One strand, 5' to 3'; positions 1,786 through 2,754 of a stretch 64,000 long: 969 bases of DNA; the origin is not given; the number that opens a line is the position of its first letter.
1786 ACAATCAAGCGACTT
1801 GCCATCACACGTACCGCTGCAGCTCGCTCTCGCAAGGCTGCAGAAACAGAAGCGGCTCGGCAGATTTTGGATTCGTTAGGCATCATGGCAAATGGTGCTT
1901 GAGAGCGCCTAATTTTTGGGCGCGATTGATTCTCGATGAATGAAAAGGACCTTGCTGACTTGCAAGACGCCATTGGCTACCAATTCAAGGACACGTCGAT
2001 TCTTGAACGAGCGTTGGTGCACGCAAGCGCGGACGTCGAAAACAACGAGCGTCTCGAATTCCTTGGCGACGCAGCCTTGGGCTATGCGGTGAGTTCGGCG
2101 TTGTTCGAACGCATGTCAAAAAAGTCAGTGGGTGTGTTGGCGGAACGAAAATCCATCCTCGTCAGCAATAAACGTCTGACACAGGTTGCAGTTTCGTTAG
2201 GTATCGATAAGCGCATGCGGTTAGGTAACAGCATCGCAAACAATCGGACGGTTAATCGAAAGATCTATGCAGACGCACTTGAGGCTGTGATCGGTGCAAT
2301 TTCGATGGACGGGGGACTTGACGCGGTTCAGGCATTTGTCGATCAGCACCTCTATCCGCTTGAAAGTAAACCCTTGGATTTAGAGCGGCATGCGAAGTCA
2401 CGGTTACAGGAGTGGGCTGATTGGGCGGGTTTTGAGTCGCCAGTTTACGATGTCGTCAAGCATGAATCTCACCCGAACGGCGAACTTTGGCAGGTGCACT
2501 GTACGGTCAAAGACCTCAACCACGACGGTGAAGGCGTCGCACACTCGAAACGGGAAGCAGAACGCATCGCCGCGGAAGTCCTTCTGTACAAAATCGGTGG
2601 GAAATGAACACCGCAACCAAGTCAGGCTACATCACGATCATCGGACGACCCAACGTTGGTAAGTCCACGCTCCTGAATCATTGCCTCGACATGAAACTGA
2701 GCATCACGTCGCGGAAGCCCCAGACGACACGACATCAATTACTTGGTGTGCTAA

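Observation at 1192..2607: Two divergent full-length RNase III genes in tandem, occupying the slot where lepB normally sits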

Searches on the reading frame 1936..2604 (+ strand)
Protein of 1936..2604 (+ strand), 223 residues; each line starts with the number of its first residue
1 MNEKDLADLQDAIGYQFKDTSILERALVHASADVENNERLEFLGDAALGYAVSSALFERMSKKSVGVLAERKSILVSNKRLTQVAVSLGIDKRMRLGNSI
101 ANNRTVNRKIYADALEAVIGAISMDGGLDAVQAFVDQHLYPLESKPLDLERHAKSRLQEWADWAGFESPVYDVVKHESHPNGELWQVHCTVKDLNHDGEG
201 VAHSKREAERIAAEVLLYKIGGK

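Call 4: search_protein_families(library=pfam, proteins=[window:1936-2604:+], max_evalue=0.01)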
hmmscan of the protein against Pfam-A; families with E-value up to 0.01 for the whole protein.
window:1936-2604:+ (223 aa): 4 families
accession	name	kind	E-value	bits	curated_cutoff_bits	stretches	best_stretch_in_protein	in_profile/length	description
PF14622.11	Ribonucleas_3_3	-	1.5e-25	90.3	35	1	19-139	1-124/128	Ribonuclease-III-like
PF00636.31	Ribonuclease_3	-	1.7e-20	74.2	27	1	38-127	1-102/102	Ribonuclease III domain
PF00035.32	dsrm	-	5e-08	33.8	23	1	153-217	1-63/66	Double-stranded RNA binding motif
PF22935.1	RM44_endonuclase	-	0.001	19.6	27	1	30-122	52-139/139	Large ribosomal subunit protein mL44, endonuclease domain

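Call 5: search_protein_families(library=ncbifam, proteins=[window:1936-2604:+], max_evalue=0.01)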
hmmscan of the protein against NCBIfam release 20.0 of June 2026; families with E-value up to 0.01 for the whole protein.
window:1936-2604:+ (223 aa): 2 families
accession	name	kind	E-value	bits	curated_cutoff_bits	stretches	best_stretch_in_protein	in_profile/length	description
TIGR02191.1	RNaseIII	equivalog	4.9e-53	179.9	166.25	1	10-219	2-218/219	ribonuclease III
TIGR04238.1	seadorna_dsRNA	equivalog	0.00031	20.5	125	1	153-217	2-64/201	seadornavirus double-stranded RNA-binding protein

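Call 20: search_solved_structures(query=window:1936-2604:+, show_alignments=3, max_evalue=1e-10)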
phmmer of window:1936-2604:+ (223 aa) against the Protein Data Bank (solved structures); distinct sequences matched with E-value up to 1e-10: 35.
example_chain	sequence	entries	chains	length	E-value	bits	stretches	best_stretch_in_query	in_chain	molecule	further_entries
7r97_A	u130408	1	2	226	3.4e-29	105.4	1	7-220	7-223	Ribonuclease 3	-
3n3w_A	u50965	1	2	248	1.3e-24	90.5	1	4-222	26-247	Ribonuclease III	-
6v5b_A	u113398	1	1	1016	3.6e-20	76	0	6-142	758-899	Ribonuclease 3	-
9asm_A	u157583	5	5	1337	9.9e-20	74.5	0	6-142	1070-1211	Isoform 4 of Drosha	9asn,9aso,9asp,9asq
6lxd_A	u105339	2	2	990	2.3e-19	73.3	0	6-142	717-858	Ribonuclease 3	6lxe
5b16_A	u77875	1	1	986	2.5e-19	73.2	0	6-142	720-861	Ribonuclease 3,DROSHA,Ribonuclease 3,DROSHA,Ribonuclease 3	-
6v5c_A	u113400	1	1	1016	2.5e-19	73.2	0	6-142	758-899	Ribonuclease 3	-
2a11_A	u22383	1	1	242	3e-19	72.9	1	9-214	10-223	Ribonuclease III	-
3o2r_A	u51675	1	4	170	4.3e-19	72.4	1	4-132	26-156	Ribonuclease III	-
1yyk_A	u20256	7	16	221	1.8e-18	70.4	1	5-217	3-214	Ribonuclease III | Ribonuclease 3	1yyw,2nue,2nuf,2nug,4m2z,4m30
1yz9_A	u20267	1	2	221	4.6e-18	69.1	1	5-217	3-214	Ribonuclease III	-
1rc7_A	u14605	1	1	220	6.2e-18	68.6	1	5-217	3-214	Ribonuclease III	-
1yyo_A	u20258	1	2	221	6.3e-18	68.6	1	5-217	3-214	Ribonuclease III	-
2ez6_A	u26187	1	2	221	8.8e-18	68.2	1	5-217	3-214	Ribonuclease III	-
7eld_A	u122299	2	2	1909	9.5e-18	68.1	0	5-101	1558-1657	Endoribonuclease Dicer homolog 1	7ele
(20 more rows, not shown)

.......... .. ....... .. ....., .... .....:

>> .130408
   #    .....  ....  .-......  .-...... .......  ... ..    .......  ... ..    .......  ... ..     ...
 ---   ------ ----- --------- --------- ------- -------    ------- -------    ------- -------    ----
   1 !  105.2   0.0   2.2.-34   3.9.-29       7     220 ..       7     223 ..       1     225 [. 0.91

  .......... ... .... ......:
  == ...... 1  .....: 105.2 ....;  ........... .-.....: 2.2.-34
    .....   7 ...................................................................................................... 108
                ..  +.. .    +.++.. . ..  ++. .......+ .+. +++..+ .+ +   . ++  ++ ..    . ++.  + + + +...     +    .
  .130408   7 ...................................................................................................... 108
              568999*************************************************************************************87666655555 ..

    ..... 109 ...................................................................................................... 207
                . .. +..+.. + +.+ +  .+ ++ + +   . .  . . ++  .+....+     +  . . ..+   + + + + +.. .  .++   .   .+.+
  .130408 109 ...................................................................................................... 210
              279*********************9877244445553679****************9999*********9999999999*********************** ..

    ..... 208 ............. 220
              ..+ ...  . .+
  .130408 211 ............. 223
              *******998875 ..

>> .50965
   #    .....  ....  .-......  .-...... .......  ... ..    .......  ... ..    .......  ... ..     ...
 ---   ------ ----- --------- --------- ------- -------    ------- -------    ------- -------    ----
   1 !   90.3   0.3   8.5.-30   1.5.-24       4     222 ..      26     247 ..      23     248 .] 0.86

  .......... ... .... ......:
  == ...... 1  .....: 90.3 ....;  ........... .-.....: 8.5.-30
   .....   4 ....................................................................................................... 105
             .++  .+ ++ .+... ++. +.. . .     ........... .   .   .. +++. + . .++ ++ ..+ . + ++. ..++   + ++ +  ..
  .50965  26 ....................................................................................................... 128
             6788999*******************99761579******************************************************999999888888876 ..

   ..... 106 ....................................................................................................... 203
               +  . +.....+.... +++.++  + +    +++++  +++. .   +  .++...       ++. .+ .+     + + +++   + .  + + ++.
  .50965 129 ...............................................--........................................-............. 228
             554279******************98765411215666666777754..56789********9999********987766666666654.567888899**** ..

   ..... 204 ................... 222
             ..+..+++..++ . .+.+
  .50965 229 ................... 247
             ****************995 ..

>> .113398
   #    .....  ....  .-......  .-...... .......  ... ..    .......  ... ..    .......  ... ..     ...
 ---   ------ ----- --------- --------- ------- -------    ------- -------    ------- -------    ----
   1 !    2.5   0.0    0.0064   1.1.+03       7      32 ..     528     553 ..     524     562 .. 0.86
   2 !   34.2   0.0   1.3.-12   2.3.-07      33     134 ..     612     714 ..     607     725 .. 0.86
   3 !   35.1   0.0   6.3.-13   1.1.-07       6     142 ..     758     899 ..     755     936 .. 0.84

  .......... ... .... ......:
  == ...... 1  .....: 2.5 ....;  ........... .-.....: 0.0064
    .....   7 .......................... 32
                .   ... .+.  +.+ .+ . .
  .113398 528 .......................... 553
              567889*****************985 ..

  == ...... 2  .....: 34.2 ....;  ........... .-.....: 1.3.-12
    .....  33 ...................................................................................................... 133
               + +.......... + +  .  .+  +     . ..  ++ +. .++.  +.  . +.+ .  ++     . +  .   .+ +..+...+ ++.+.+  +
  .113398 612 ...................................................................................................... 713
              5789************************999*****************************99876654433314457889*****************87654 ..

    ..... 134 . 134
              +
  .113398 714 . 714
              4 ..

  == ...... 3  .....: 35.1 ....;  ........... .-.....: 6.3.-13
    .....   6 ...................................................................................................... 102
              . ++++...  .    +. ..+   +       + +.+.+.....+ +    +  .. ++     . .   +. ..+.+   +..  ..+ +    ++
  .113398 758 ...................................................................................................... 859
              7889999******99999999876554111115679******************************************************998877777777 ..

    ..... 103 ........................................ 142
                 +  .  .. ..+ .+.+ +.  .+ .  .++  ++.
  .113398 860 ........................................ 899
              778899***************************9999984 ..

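Call 39: find_homologous_proteins(query=window:1936-2604:+, max_evalue=1e-20)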
Query window:1936-2604:+ (223 aa): 4226 proteins with E <= 1e-20 among 8000 candidates; the best 120 are listed.
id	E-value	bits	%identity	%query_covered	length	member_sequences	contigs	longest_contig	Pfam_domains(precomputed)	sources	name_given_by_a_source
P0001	4.5e-130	450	92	100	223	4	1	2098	PF00636.32,PF14622.12,PF00035.33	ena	-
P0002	1.6e-123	428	87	100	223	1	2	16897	PF00636.32,PF14622.12,PF00035.33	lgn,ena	-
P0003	6.7e-120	417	85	100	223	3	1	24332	PF00636.32,PF14622.12,PF00035.33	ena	-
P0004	2.9e-115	401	83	100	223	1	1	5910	PF00636.32,PF22935.2,PF14622.12,PF00035.33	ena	-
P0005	3.3e-115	401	82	100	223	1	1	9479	PF00636.32,PF14622.12,PF00035.33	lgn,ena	-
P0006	8.8e-97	341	70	100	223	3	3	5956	PF00636.32,PF14622.12,PF00035.33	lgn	-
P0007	1.1e-93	331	69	100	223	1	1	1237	PF00636.32,PF14622.12,PF00035.33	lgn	-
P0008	2.2e-93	330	69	100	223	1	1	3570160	PF00636.32,PF14622.12,PF00035.33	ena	-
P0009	1.2e-92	328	66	100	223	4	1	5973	PF00636.32,PF14622.12,PF00035.33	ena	-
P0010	1.8e-92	327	68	100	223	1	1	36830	PF00636.32,PF14622.12,PF00035.33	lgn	-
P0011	9.1e-92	325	68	100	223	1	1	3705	PF00636.32,PF14622.12,PF00035.33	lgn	-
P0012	1.2e-90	321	67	100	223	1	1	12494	PF00636.32,PF14622.12,PF00035.33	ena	-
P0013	3.7e-90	319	66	100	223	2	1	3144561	PF00636.32,PF14622.12,PF00035.33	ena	-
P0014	2.8e-88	313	66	100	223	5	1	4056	PF00636.32,PF14622.12,PF00035.33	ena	-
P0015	1.0e-86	308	66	100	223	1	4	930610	PF00636.32,PF14622.12,PF00035.33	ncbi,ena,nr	ncbi:MAG: ribonuclease III [Gammaproteobacteria bacterium]|nr:ribonuclease III [Gammaproteobacteria 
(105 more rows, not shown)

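Call 55: predict_structure(alignment_id=A2)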
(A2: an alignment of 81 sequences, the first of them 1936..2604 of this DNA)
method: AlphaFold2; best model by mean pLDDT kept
length: 223 residues; sequences in the alignment: 81
mean_pLDDT: 89.1   pTM: 0.65
mean pLDDT of the five models: 89.1, 88.7, 86.8, 85.6, 85.0
residues with pLDDT >= 90: 133; 70-90: 74; 50-70: 12; < 50: 4
segments of 3 or more residues with pLDDT < 50: 148-150
pLDDT, mean of each block of 10 residues (from residue 1): 89 96 94 91 98 94 85 91 95 85 71 97 98 96 64 82 90 92 93 91 89 90 53
secondary structure, 60 per line:
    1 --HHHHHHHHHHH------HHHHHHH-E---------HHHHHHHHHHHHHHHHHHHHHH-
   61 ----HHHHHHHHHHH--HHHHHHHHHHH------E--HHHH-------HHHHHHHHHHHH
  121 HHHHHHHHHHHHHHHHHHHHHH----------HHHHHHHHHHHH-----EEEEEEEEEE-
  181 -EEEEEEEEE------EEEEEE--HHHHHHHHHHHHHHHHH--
elements in order: H3-13 H20-26 H38-59 H65-75 H78-88 H98-101 H109-142 H153-164 E170-179 E182-190 E197-202 H205-221

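Call 59: fold_search(model_id=the predicted structure, library=pdb)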
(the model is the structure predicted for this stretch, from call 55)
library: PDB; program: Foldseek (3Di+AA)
matches with E <= 10: 555; with E <= 0.001: 105
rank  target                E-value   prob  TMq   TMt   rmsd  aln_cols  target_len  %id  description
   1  7r97_A                4.6e-17  1.00  0.75  0.74   5.1       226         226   30  Crystal structure of postcleavge complex of Escherichia coli RNase III (released 2022-07-20)
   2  1o0w_A                4.6e-14  1.00  0.58  0.55  15.8       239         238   30  Crystal structure of Ribonuclease III (TM1102) from Thermotoga maritima at 2.0 A resolution (released 2002-11-13)
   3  2nug_B                7.7e-14  1.00  0.69  0.71   5.0       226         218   29  Crystal structure of RNase III from Aquifex aeolicus complexed with ds-RNA at 1.7-Angstrom Resolution (released 2007-11-20)
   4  2ez6_A                9.4e-14  1.00  0.72  0.74   4.2       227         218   28  Crystal structure of Aquifex aeolicus RNase III (D44N) complexed with product of double-stranded RNA processing (released 2006-02-07)
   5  1rc7_A                9.4e-14  1.00  0.61  0.61  10.9       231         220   28  Crystal structure of RNase III Mutant E110K from Aquifex Aeolicus complexed with ds-RNA at 2.15 Angstrom Resolution (released 2004-03-30)
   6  1o0w_B                1.4e-13  1.00  0.57  0.53  16.0       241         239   30  Crystal structure of Ribonuclease III (TM1102) from Thermotoga maritima at 2.0 A resolution (released 2002-11-13)
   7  2nug_A                2.0e-13  1.00  0.68  0.70   5.0       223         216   30  Crystal structure of RNase III from Aquifex aeolicus complexed with ds-RNA at 1.7-Angstrom Resolution (released 2007-11-20)
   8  1yz9_B                2.6e-13  1.00  0.60  0.61  12.5       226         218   29  Crystal structure of RNase III mutant E110Q from Aquifex aeolicus complexed with double stranded RNA at 2.1-Angstrom R (released 2005-11-22)
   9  2nue_A                2.8e-13  1.00  0.60  0.60  10.2       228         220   28  Crystal structure of RNase III from Aquifex aeolicus complexed with ds-RNA at 2.9-Angstrom Resolution (released 2007-11-20)
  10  1yz9_A                8.1e-13  1.00  0.59  0.60  12.7       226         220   29  Crystal structure of RNase III mutant E110Q from Aquifex aeolicus complexed with double stranded RNA at 2.1-Angstrom R (released 2005-11-22)
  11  1yyw_A                1.6e-12  1.00  0.58  0.59   9.9       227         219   28  Crystal structure of RNase III from Aquifex aeolicus complexed with double stranded RNA at 2.8-Angstrom Resolution (released 2005-11-22)
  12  1yyk_A                1.6e-12  1.00  0.59  0.59  12.1       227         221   30  Crystal structure of RNase III from Aquifex Aeolicus complexed with double-stranded RNA at 2.5-angstrom resolution (released 2005-11-22)
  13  2nue_B                1.7e-12  1.00  0.61  0.61  10.5       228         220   28  Crystal structure of RNase III from Aquifex aeolicus complexed with ds-RNA at 2.9-Angstrom Resolution (released 2007-11-20)
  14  1yyo_B                4.8e-12  1.00  0.58  0.59  11.5       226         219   29  Crystal structure of RNase III mutant E110K from Aquifex aeolicus complexed with double-stranded RNA at 2.9-Angstrom R (released 2005-11-22)
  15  1yyw_C                7.3e-12  1.00  0.61  0.62   9.3       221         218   29  Crystal structure of RNase III from Aquifex aeolicus complexed with double stranded RNA at 2.8-Angstrom Resolution (released 2005-11-22)
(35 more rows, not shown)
